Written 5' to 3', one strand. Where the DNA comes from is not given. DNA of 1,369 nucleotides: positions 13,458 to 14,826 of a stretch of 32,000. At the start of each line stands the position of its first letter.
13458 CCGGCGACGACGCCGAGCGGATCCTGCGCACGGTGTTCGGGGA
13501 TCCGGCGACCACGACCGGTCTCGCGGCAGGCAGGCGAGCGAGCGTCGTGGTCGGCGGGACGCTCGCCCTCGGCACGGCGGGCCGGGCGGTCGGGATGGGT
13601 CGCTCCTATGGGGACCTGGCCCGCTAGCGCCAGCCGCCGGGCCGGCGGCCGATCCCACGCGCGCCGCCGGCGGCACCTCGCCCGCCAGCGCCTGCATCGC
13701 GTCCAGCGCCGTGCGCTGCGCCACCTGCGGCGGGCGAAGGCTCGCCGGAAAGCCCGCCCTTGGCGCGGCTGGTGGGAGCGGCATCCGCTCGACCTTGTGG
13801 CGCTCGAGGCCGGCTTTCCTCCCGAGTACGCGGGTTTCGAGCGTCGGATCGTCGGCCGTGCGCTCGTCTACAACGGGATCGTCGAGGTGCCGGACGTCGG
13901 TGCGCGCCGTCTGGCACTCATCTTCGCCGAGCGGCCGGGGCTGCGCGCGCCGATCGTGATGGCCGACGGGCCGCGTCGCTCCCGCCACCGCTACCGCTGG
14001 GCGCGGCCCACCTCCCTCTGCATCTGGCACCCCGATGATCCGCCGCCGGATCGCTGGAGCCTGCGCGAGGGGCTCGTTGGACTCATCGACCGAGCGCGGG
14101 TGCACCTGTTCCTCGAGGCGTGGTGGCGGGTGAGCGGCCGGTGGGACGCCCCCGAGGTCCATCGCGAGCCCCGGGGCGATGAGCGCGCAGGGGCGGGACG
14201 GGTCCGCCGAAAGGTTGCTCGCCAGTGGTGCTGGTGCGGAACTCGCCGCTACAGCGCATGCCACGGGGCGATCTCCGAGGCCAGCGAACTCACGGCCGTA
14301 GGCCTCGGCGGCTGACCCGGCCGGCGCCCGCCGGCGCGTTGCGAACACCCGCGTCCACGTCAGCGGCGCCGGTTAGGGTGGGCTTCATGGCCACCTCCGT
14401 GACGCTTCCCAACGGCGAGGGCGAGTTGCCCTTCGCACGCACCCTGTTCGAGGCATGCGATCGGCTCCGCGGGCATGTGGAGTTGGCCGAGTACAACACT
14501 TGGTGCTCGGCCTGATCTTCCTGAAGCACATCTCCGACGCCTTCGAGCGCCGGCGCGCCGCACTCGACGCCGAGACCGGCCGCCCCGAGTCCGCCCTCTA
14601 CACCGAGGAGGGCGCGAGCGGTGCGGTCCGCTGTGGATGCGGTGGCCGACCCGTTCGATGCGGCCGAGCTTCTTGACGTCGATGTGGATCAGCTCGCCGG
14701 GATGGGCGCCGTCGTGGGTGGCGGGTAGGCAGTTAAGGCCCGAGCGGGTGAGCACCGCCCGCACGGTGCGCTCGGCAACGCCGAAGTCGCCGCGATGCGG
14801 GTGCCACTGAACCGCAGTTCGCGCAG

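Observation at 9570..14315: Six-gene, translationally coupled CBASS-like operon with an unrecognised composition: XRE - ImmA - PIN-like - TIR-SAVED - CD-NTase - E2/SEC-C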

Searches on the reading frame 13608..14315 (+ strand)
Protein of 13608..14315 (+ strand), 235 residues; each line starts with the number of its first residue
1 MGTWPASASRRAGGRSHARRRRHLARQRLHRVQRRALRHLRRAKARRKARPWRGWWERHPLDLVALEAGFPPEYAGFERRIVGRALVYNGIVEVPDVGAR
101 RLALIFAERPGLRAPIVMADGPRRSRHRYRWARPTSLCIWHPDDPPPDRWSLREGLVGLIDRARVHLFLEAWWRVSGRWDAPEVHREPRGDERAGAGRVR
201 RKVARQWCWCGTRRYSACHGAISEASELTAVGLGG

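Call 60: search_solved_structures(query=window:13608-14315:+, max_evalue=10, show_alignments=2)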
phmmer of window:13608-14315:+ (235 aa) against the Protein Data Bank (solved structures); distinct sequences matched with E-value up to 10: 1.
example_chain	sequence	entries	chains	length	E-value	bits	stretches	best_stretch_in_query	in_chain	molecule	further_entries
9ul7_A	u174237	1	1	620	0.45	13.1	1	103-187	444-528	beta-glucosidase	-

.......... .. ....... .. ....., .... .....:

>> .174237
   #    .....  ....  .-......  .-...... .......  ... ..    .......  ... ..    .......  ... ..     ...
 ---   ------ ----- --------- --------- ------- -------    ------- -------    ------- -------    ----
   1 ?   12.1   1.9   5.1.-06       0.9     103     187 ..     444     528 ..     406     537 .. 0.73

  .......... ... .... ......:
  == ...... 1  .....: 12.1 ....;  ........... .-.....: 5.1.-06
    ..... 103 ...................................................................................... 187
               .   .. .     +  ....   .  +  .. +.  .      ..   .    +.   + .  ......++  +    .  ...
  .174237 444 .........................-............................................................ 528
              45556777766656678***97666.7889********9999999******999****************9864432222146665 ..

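Call 72: find_homologous_proteins(query=window:13608-14315:+)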
Query window:13608-14315:+ (235 aa): 36 proteins with E <= 0.001 among 3412 candidates.
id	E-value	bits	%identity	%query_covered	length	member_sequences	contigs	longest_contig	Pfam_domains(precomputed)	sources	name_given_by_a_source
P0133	4.2e-100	352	93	72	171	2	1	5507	-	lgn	-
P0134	1.5e-81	292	69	76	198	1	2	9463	-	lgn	-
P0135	2.1e-73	265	65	76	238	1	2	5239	-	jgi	jgi:hypothetical protein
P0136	5.6e-73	264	63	76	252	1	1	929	-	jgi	jgi:hypothetical protein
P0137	4.4e-72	261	68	71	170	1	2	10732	-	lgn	-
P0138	4.3e-71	257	64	76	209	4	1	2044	-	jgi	jgi:hypothetical protein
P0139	4.5e-71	257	63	77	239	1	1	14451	-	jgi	jgi:hypothetical protein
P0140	9.7e-71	256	63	77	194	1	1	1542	-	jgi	jgi:hypothetical protein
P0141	9.5e-70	253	64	77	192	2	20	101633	-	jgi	jgi:hypothetical protein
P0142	3.1e-66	241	63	74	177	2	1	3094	-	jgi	jgi:hypothetical protein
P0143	7.3e-66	240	63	71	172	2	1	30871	-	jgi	-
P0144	2.5e-63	232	63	71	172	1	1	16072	-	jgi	jgi:hypothetical protein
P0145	4.3e-62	228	62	75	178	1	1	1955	-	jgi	jgi:hypothetical protein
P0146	7.4e-59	217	56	74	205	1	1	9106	-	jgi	jgi:hypothetical protein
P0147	9.1e-58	214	62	65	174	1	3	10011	-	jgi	jgi:hypothetical protein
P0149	5.5e-57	211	51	77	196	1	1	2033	PF26395.1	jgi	jgi:hypothetical protein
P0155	8.3e-51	191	49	82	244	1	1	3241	PF26395.1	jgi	jgi:hypothetical protein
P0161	1.9e-47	180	48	85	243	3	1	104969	-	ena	-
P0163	1.8e-44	170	49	72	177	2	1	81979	-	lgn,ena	-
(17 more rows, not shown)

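Call 74: find_encoding_contigs(protein=P0141, flank=7000, max_places=2)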
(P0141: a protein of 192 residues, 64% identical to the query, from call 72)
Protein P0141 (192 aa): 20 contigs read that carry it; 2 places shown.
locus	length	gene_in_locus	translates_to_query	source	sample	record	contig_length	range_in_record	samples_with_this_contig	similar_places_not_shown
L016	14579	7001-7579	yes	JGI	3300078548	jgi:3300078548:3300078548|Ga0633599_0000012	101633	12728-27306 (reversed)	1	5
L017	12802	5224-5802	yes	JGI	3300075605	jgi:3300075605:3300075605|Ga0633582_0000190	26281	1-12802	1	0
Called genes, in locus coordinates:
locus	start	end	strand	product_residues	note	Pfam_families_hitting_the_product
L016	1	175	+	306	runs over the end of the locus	-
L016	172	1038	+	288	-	PF00482:T2SSF (weak)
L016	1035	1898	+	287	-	PF00482:T2SSF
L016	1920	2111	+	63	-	-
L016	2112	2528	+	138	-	PF07811:TadE (weak)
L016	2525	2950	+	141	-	-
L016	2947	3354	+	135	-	PF13400:Tad (weak)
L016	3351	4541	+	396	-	PF03704:BTAD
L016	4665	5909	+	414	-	PF13676:TIR_2 (weak), PF18145:SAVED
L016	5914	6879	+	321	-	PF18144:SMODS (weak)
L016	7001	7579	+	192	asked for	-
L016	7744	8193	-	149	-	PF05066:HARE-HTH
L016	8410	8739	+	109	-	PF12844:HTH_19 (weak), PF13560:HTH_31, PF01381:HTH_3, PF13443:HTH_26 (weak)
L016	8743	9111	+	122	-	-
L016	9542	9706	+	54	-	PF21748:UPF0150 (weak)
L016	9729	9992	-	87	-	PF10049:DUF2283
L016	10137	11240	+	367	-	PF04607:RelA_SpoT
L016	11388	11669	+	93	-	-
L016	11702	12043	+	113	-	-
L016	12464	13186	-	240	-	PF00353:HemolysinCabind (weak)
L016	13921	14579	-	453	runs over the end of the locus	PF00743:FMO-like, PF07992:Pyr_redox_2 (weak), PF13450:NAD_binding_8 (weak), PF13454:NAD_binding_9 (weak), PF13738:Pyr_redox_3, PF13434:Lys_Orn_oxgnase (weak)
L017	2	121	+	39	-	?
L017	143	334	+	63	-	-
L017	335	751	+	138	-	PF07811:TadE (weak)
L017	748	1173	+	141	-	-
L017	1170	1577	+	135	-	PF13400:Tad (weak)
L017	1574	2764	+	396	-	PF03704:BTAD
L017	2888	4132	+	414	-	PF13676:TIR_2 (weak), PF18145:SAVED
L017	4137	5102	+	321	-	PF18144:SMODS (weak)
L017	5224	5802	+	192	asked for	-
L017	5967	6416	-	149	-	PF05066:HARE-HTH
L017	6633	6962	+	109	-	PF12844:HTH_19 (weak), PF13560:HTH_31, PF01381:HTH_3, PF13443:HTH_26 (weak)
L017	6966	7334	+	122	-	-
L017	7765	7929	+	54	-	PF21748:UPF0150 (weak)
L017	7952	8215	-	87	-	PF10049:DUF2283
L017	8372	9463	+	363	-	PF04607:RelA_SpoT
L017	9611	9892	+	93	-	-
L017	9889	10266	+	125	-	-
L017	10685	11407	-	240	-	PF00353:HemolysinCabind (weak)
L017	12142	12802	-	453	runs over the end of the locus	PF00743:FMO-like, PF07992:Pyr_redox_2 (weak), PF13450:NAD_binding_8 (weak), PF13454:NAD_binding_9 (weak), PF13738:Pyr_redox_3, PF13434:Lys_Orn_oxgnase (weak)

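Call 75: find_encoding_contigs(protein=P0161, flank=7000, max_places=1)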
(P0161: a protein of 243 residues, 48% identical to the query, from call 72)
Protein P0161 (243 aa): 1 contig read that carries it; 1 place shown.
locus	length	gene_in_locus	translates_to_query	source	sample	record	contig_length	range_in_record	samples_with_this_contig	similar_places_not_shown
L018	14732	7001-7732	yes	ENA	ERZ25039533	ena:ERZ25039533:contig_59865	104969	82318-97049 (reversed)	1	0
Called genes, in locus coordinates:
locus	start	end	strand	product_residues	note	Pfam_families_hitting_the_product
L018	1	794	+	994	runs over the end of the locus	PF13191:AAA_16, PF00515:TPR_1 (faint), PF00196:GerE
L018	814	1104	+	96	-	PF14026:SCO4226-like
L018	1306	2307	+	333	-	PF02899:Phage_int_SAM_1 (weak), PF00589:Phage_integrase, PF11917:DUF3435 (weak)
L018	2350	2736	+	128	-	-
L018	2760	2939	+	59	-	-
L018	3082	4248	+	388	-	PF01381:HTH_3 (faint), PF06114:Peptidase_M78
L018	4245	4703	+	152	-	PF14367:DUF4411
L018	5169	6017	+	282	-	PF20247:DUF6602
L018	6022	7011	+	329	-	-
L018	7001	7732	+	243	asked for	-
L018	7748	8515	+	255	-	-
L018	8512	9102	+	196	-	-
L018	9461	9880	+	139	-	-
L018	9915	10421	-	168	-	PF13673:Acetyltransf_10, PF00583:Acetyltransf_1, PF13508:Acetyltransf_7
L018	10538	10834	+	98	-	-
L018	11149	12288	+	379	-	-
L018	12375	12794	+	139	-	-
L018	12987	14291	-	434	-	PF13701:DDE_Tnp_1_4, PF01609:DDE_Tnp_1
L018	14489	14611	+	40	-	-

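Call 76: find_encoding_contigs(protein=P0163, flank=7000, max_places=1)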
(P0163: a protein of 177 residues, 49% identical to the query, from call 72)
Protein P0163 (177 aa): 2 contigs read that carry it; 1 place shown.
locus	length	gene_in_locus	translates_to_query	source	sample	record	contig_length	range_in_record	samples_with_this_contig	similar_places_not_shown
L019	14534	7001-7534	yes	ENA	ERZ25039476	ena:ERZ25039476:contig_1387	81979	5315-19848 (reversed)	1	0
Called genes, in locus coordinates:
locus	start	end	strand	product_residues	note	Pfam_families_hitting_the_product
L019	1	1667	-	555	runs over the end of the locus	PF02195:ParB_N, PF17762:HTH_ParB (weak)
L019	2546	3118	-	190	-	-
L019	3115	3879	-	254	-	PF06114:Peptidase_M78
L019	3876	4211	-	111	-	PF13560:HTH_31, PF13443:HTH_26 (weak), PF01381:HTH_3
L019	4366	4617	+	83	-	PF09954:DUF2188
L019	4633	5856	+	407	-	PF13676:TIR_2, PF18145:SAVED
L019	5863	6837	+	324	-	-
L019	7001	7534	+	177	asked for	-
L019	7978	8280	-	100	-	-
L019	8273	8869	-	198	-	-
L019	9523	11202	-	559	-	-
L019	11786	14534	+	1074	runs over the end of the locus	PF22733:NNH1, PF05729:NACHT, PF12799:LRR_4 (faint), PF23247:LRR_RPS2 (faint), PF23952:LRR_EndoS (faint), PF25019:LRR_R13L1-DRL21 (faint)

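Call 77: search_protein_families(library=padloc, proteins=[L019:2546-3118:-, L019:3115-3879:-, L018:3082-4248:+, L018:4245-4703:+, L018:5169-6017:+, L018:6022-7011:+, L018:7748-8515:+, L018:8512-9102:+, L019:4366-4617:+], max_evalue=0.01)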
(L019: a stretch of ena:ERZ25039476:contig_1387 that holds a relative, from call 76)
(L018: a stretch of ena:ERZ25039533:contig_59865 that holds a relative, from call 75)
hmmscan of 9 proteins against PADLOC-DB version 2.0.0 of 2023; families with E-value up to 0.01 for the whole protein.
L019:2546-3118:- (190 aa): 0 families

L019:3115-3879:- (254 aa): 17 families
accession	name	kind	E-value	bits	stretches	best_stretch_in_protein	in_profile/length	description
PDLC04141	capP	-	9.6e-21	72.4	1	10-225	6-197/242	capP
PDLC04776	PDC-M69B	-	8e-14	50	1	46-188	51-193/272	-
PDLC03953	RmrA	-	1.5e-12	45.5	1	61-184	192-299/373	-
PDLC03949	RmrA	-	6.8e-12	42.9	1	63-186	175-283/363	-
PDLC03954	RmrA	-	8.6e-12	42.7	1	10-176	142-298/380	-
PDLC03945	RmrA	-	6.2e-11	40.1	1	70-182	201-307/394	-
PDLC03952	RmrA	-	6.1e-10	36.5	1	12-129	156-270/395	-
PDLC03947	RmrA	-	1.8e-09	34.9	1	10-127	142-256/383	-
PDLC03955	RmrA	-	2.2e-09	35.1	1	72-186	209-308/371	-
PDLC03951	RmrA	-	1.3e-08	32.3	1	10-180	137-297/400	-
PDLC03943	RmrA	-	1.3e-08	32.3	1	65-177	180-281/370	-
PDLC03944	RmrA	-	2.4e-08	31.5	1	71-127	193-247/384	-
PDLC03946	RmrA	-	1.1e-07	28.9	1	64-135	177-240/357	-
PDLC03948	RmrA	-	2.2e-07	28.1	1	10-126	140-254/397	-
PDLC03982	PD-Lambda-2_B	-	1.4e-05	22.6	1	54-156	266-364/402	-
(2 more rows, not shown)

L018:3082-4248:+ (388 aa): 16 families
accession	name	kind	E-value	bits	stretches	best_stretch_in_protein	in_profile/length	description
PDLC03949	RmrA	-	1.6e-18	64.7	1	9-324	2-291/363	-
PDLC03946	RmrA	-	1.7e-11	41.5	1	168-316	147-285/357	-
PDLC03952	RmrA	-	4.5e-11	40.2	1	169-260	177-272/395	-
PDLC03948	RmrA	-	1.7e-10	38.4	1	169-302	163-293/397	-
PDLC03943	RmrA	-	1.3e-09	35.6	1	17-295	10-269/370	-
PDLC03951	RmrA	-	1.7e-09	35.1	2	192-263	186-257/400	-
PDLC03954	RmrA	-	3e-09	34.3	1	171-260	167-260/380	-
PDLC03955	RmrA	-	3.9e-09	34.2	1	5-310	16-303/371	-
PDLC03947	RmrA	-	4.2e-09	33.7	1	170-263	166-262/383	-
PDLC04141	capP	-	1.5e-08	32.5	1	200-300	55-155/242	capP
PDLC03944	RmrA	-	6.9e-08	29.9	1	198-320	185-305/384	-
PDLC03945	RmrA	-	8e-06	23.2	1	169-288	165-283/394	-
PDLC03953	RmrA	-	5.4e-05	20.6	1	213-256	209-248/373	-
PDLC03956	RmrA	-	0.00022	18.4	0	195-296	190-284/399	-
PDLC03950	RmrA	-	0.00035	17.7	1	154-228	139-212/369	-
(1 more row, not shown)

L018:4245-4703:+ (152 aa): 1 family
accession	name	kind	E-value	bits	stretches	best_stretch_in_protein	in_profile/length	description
PDLC01988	CARF_m6--CARF_Unk_f2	-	0.0077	13.2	1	33-76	125-168/517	-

L018:5169-6017:+ (282 aa): 3 families
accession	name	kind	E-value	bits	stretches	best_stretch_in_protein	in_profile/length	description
PDLC00745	Effector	-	1.3e-73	245.6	1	23-267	3-241/244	Endonuclease (NucC)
PDLC01051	NucC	-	2.1e-49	166.4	1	25-267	12-240/243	NucC nuclease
PDLC01495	PD_DExK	-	1.1e-28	97.4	1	27-149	3-123/123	"CAS-I,CAS-II,CAS-III,CAS-IV,CAS-V,CAS-VI; associated"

L018:6022-7011:+ (329 aa): 24 families
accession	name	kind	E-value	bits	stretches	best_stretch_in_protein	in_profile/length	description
PDLC00823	Cyclase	-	5.9e-30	102.9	1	9-287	11-279/285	oligonucleotide-cyclase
PDLC00777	Cyclase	-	7e-27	92.7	1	4-287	5-291/341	oligonucleotide-cyclase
PDLC00779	Cyclase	-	3.2e-24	83.9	1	12-278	18-282/345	oligonucleotide-cyclase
PDLC00818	Cyclase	-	8.9e-23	79.3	1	4-287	4-290/322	oligonucleotide-cyclase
PDLC00809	Cyclase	-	1.2e-22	78.9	1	6-275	7-274/295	oligonucleotide-cyclase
PDLC00776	Cyclase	-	3.4e-12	44.4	1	4-276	6-266/287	oligonucleotide-cyclase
PDLC00822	Cyclase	-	6.7e-12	43.4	1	3-124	3-124/375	oligonucleotide-cyclase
PDLC00810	Cyclase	-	7e-10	36.9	1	8-215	9-207/335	oligonucleotide-cyclase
PDLC00808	Cyclase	-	1.4e-09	35.7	1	12-219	16-223/325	oligonucleotide-cyclase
PDLC00802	Cyclase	-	2.2e-09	35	2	145-287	183-326/332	oligonucleotide-cyclase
PDLC00795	Cyclase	-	1.3e-08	32.3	1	11-215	12-219/340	oligonucleotide-cyclase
PDLC00785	Cyclase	-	3.9e-08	31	1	146-224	171-242/443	oligonucleotide-cyclase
PDLC00820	Cyclase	-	5.2e-08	30.5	1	10-287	10-273/324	oligonucleotide-cyclase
PDLC00814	Cyclase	-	5.9e-08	30.4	1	8-214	10-207/295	oligonucleotide-cyclase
PDLC00790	Cyclase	-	1.4e-07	29.2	1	19-242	51-260/310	oligonucleotide-cyclase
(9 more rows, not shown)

L018:7748-8515:+ (255 aa): 18 families
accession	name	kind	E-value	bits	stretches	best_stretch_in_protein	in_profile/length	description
PDLC00803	Cyclase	-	1.1e-78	262.4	1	6-255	4-253/253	oligonucleotide-cyclase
PDLC00823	Cyclase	-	2.5e-19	68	1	50-242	48-248/285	oligonucleotide-cyclase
PDLC00776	Cyclase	-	4.3e-17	60.4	1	46-230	44-238/287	oligonucleotide-cyclase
PDLC00808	Cyclase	-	2.6e-15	54.6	1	45-209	51-239/325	oligonucleotide-cyclase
PDLC00809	Cyclase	-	8.9e-10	36.6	1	51-238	48-255/295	oligonucleotide-cyclase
PDLC00814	Cyclase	-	3.8e-09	34.3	1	50-192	53-210/295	oligonucleotide-cyclase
PDLC00802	Cyclase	-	4.4e-08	30.7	1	115-243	159-296/332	oligonucleotide-cyclase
PDLC00786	Cyclase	-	8.8e-07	26.6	1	49-192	50-209/293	oligonucleotide-cyclase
PDLC00773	Cyclase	-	2.6e-06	25.3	1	50-214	50-229/334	oligonucleotide-cyclase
PDLC00822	Cyclase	-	5.2e-06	24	1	133-213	188-276/375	oligonucleotide-cyclase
PDLC00794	Cyclase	-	1.2e-05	22.8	0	51-73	50-72/297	oligonucleotide-cyclase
PDLC00790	Cyclase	-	5.7e-05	20.6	1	46-156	75-188/310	oligonucleotide-cyclase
PDLC00810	Cyclase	-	5.9e-05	20.7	1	48-150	49-159/335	oligonucleotide-cyclase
PDLC00796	Cyclase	-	9.2e-05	19.9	1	51-187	50-200/432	oligonucleotide-cyclase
PDLC00769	Cyclase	-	0.00013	19.5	1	113-206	116-214/261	oligonucleotide-cyclase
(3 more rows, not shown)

L018:8512-9102:+ (196 aa): 0 families

L019:4366-4617:+ (83 aa): 2 families
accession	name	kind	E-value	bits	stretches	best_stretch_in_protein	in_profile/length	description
PDLC04941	PDC-S16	-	2.6e-14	51.8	1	6-78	4-73/75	-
PDLC04942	PDC-S16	-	3.5e-13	48.1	1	6-78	4-73/75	-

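Call 78: search_protein_families(library=pfam, proteins=[L019:2546-3118:-, L018:4245-4703:+, L018:5169-6017:+, L018:7748-8515:+, L018:8512-9102:+, P0149, P0155], max_evalue=0.1)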
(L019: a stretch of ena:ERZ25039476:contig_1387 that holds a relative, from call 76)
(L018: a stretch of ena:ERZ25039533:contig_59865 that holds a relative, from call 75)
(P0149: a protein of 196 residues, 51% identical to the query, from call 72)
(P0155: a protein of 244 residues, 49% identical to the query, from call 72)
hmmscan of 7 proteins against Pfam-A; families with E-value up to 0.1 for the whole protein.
L019:2546-3118:- (190 aa): 0 families

L018:4245-4703:+ (152 aa): 2 families
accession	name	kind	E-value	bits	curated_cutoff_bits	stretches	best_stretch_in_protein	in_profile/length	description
PF14367.12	DUF4411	-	2.9e-27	95.9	23.5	1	3-151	1-159/159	Domain of unknown function (DUF4411)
PF01850.27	PIN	-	0.0034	18.4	23.6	1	5-113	3-108/120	PIN domain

L018:5169-6017:+ (282 aa): 2 families
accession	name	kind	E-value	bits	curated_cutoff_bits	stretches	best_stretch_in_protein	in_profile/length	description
PF20247.3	DUF6602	-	8e-28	96.8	27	1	46-149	4-104/104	Domain of unknown function (DUF6602)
PF02646.22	RmuC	-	0.039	13.5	26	1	39-98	50-108/291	RmuC family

L018:7748-8515:+ (255 aa): 2 families
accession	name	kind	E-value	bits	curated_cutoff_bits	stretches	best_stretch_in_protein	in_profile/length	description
PF18144.7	SMODS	-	0.0043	17.7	26.5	1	49-152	50-161/164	Second Messenger Oligonucleotide or Dinucleotide Synthetase domain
PF01909.29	NTP_transf_2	-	0.012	16.4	21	1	51-77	20-45/93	Nucleotidyltransferase domain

L018:8512-9102:+ (196 aa): 1 family
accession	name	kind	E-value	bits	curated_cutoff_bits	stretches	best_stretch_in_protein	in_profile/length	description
PF02080.26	TrkA_C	-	0.00068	19.9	27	1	124-187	9-70/71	TrkA-C domain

P0149 (196 aa): 0 families

P0155 (244 aa): 0 families

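Call 93: search_protein_families(library=pfam, alignment_id=A8, max_evalue=10)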
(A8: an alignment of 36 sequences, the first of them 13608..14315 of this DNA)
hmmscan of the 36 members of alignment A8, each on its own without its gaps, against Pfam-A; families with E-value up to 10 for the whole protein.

A. member 1, window:13608-14315:+ (235 aa): 0 families

B. families by the number of members that match (of 36 scanned): 4 families
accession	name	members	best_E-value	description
PF02810.21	SEC-C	9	0.29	SEC-C motif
PF14216.11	DUF4326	4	0.0049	Domain of unknown function (DUF4326)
PF13907.11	CHD1-like_C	1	0.27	Chromodomain-helicase-DNA-binding protein 1-like, C-terminal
PF19767.4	DUF6254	1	1.6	Family of unknown function (DUF6254)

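Call 100: search_dna_similar(query=window:13608-14315:+, collection=plasmids, mode=protein, max_evalue=0.001, max_rows=15)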
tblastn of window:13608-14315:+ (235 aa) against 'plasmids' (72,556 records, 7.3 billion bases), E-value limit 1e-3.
Records with a match: 9; places in all: 9; records where one place covers at least 80% of the query: 0.
Best place of each record, by identity: <60% 9.
By first word of the organism name: Streptomyces 4; Rhodococcus 3; Clavibacter 1; Arthrobacter 1.
By predicted mobility (MOB-suite, as given by PLSDB): non-mobilizable 6; mobilizable 3.
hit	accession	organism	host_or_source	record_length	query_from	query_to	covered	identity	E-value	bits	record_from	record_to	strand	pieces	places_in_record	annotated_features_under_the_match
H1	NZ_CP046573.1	Rhodococcus sp. WAY2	cell culture,bacterial consortium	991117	64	174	47%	37.7%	7e-10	66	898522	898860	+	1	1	hypothetical protein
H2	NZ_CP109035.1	Streptomyces longwoodensis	-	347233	92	184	40%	37.2%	3e-7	58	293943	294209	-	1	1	hypothetical protein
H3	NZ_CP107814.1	Streptomyces longwoodensis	-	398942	92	184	40%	37.2%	3e-7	58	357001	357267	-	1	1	hypothetical protein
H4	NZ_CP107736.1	Streptomyces longwoodensis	-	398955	92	184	40%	37.2%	3e-7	58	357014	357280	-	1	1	hypothetical protein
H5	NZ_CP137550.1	Streptomyces sp. N50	Selaginella tamariscina,cell ...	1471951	105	177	31%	45.2%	9e-8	59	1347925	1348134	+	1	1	record has no annotation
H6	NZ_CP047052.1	Clavibacter michiganensis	Solanum lycopersicum (tomato),whole ...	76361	115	188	31%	41.9%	1e-6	56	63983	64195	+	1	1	none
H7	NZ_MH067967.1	Arthrobacter sp.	-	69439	115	184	30%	40.0%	1e-5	53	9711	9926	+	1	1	hypothetical protein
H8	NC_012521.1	Rhodococcus opacus B4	-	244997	115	183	29%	37.5%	4e-4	49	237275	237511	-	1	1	hypothetical protein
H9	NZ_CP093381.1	Rhodococcus opacus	cell culture,forest soil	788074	115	183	29%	37.5%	4e-4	49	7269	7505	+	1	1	hypothetical protein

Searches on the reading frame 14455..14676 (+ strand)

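Call 87: search_protein_families(library=pfam, proteins=[window:14455-14676:+], max_evalue=0.01)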
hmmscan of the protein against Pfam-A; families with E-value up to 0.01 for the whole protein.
window:14455-14676:+ (73 aa): 1 family
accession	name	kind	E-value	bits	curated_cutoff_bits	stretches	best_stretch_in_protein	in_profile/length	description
PF12161.14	HsdM_N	-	0.00084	20.4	24.5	1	14-43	22-51/135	HsdM N-terminal domain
